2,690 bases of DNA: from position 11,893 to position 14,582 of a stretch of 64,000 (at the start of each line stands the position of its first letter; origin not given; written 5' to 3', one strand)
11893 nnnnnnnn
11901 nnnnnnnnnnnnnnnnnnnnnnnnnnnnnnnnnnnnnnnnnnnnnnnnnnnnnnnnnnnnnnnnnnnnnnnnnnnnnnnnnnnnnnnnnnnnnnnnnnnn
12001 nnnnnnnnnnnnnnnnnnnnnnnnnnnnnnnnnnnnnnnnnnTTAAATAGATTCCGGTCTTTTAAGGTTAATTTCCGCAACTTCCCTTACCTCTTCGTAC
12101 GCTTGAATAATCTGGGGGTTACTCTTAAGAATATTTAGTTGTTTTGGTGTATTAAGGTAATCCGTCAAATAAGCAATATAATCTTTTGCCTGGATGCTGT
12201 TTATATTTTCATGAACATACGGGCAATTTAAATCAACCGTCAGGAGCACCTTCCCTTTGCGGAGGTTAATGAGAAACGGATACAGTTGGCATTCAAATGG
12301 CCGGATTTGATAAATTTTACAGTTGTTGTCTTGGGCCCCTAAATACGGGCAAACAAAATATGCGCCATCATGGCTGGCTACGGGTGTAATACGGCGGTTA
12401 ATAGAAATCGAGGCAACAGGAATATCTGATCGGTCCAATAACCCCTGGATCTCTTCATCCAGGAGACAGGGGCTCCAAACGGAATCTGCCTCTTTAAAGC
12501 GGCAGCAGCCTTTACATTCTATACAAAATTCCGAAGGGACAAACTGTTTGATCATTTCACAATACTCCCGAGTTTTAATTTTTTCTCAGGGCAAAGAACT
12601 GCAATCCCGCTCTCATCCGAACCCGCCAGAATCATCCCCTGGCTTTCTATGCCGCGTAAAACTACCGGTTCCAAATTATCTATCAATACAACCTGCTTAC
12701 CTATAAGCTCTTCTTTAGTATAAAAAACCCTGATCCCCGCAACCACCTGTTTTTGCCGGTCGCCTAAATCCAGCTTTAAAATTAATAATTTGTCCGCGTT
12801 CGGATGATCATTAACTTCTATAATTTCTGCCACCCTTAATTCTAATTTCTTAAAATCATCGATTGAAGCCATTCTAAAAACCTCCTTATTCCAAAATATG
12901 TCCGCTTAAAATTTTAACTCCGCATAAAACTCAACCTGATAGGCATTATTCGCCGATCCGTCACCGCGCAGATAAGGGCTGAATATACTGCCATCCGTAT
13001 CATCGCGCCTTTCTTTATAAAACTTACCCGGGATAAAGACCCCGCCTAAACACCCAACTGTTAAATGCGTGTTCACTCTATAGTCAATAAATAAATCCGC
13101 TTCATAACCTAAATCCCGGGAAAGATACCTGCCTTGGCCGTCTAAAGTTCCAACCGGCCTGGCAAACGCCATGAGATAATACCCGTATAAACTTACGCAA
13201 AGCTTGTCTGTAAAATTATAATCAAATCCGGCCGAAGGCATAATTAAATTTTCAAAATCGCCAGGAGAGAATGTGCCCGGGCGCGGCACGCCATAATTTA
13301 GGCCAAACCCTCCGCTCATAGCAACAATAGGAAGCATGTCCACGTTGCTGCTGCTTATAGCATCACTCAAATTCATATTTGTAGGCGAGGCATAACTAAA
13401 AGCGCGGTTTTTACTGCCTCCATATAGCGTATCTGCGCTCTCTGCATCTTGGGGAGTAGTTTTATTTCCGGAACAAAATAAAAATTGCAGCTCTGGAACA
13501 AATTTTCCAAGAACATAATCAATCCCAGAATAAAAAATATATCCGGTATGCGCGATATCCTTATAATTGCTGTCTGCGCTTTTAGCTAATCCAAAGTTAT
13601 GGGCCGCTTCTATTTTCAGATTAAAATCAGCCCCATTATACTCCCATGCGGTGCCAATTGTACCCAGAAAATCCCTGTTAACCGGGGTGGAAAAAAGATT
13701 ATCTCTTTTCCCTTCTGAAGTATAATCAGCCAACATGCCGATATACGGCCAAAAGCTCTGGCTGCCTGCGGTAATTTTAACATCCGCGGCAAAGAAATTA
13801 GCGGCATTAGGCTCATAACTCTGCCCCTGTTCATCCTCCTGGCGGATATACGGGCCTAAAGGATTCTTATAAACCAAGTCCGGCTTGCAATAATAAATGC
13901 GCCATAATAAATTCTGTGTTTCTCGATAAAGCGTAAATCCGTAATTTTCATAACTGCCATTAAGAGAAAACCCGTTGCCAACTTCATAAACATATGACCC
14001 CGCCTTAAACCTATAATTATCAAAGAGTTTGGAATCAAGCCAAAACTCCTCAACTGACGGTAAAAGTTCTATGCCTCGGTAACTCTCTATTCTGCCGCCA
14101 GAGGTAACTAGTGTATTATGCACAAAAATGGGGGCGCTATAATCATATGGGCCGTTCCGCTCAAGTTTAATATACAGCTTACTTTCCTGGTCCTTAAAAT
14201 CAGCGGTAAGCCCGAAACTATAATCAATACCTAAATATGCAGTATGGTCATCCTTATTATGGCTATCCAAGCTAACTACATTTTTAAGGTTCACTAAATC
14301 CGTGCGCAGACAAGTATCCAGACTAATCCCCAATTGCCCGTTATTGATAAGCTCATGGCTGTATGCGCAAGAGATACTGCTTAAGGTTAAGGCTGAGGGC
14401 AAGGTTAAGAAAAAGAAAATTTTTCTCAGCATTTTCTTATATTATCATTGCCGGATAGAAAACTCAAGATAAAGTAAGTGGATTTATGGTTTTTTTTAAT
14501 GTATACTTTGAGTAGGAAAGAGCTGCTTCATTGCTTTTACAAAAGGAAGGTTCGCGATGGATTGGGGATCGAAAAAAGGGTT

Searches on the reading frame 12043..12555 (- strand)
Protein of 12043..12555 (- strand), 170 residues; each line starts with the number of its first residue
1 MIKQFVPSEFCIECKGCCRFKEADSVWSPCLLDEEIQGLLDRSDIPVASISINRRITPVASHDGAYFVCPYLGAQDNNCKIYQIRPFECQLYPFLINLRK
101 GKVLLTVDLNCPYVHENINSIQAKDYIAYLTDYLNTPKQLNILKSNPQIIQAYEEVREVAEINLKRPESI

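Call 15: search_protein_families(library=pfam, proteins=[window:12043-12555:-], max_evalue=0.001)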
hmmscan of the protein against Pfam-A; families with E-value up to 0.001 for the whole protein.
window:12043-12555:- (170 aa): 1 family
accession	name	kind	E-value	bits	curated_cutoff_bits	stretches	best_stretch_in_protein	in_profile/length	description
PF03692.20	CxxCxxCC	-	6.8e-07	30.3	23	1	11-100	2-73/85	Putative zinc- or iron-chelating domain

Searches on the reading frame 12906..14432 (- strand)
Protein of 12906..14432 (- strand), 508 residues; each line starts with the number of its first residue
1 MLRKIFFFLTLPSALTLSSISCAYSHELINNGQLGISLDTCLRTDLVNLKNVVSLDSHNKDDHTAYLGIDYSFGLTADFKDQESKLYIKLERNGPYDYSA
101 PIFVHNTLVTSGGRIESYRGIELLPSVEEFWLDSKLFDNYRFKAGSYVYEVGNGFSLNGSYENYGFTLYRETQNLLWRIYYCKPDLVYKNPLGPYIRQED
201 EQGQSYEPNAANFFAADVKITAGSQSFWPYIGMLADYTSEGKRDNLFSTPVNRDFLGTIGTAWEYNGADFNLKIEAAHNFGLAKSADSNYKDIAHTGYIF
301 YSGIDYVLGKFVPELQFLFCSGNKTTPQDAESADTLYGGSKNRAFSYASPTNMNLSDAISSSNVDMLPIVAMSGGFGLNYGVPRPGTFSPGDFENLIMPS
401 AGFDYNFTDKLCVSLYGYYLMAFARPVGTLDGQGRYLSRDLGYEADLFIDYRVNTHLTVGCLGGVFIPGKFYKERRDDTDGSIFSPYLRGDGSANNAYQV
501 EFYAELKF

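Call 15: search_protein_families(library=pfam, proteins=[window:12906-14432:-], max_evalue=0.001)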
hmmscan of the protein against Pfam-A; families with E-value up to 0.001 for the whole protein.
window:12906-14432:- (508 aa): 1 family
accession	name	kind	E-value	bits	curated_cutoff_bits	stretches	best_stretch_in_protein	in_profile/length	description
PF13372.12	Alginate_exp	-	4e-05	23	25.2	0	438-481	347-390/395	Alginate export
